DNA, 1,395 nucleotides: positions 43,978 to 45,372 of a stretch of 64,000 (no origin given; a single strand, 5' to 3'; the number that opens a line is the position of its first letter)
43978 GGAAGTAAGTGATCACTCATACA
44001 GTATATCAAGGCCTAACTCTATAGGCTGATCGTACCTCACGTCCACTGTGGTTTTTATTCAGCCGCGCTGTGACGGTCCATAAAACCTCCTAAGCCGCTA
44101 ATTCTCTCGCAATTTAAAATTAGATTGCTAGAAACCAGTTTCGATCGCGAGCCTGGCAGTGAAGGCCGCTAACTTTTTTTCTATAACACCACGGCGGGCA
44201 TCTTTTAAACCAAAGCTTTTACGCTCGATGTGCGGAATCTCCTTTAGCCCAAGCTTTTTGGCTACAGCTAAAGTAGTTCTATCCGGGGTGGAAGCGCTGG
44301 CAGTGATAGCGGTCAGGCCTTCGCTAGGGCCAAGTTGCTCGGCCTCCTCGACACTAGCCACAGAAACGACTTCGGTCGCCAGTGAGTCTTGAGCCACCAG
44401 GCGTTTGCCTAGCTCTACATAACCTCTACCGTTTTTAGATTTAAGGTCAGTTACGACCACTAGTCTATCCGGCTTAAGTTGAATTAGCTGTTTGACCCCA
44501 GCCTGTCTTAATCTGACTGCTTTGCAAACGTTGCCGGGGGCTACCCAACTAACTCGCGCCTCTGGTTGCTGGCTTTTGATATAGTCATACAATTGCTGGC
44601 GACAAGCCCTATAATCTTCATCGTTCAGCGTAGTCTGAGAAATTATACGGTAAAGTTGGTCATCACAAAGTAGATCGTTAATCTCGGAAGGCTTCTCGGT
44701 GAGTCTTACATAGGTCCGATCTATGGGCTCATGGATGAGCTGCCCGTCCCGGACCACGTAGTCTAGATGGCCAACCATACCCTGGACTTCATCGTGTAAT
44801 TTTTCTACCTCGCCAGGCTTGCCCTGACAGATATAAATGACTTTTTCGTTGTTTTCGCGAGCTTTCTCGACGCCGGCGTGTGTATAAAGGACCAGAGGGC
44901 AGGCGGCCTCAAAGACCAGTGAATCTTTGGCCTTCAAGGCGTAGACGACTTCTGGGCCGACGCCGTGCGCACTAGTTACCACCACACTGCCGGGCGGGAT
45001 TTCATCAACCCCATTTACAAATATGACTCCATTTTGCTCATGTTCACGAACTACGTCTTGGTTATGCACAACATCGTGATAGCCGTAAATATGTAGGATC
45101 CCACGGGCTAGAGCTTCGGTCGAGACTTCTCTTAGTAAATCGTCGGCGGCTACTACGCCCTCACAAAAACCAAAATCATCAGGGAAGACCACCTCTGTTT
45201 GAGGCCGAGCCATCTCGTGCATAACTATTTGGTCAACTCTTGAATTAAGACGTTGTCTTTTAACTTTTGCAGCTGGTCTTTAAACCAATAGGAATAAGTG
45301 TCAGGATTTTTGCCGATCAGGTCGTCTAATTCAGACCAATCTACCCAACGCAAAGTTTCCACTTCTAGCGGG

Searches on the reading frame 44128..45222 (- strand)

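Call 73: search_protein_families(library=pfam, proteins=[window:44128-45222:-], max_evalue=0.00001)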
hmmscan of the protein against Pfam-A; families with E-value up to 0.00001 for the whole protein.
window:44128-45222:- (364 aa): 1 family
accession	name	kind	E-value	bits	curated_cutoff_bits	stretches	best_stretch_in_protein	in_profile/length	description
PF02401.23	LYTB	-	1.8e-40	139.4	24.5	1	14-324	4-266/267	LytB protein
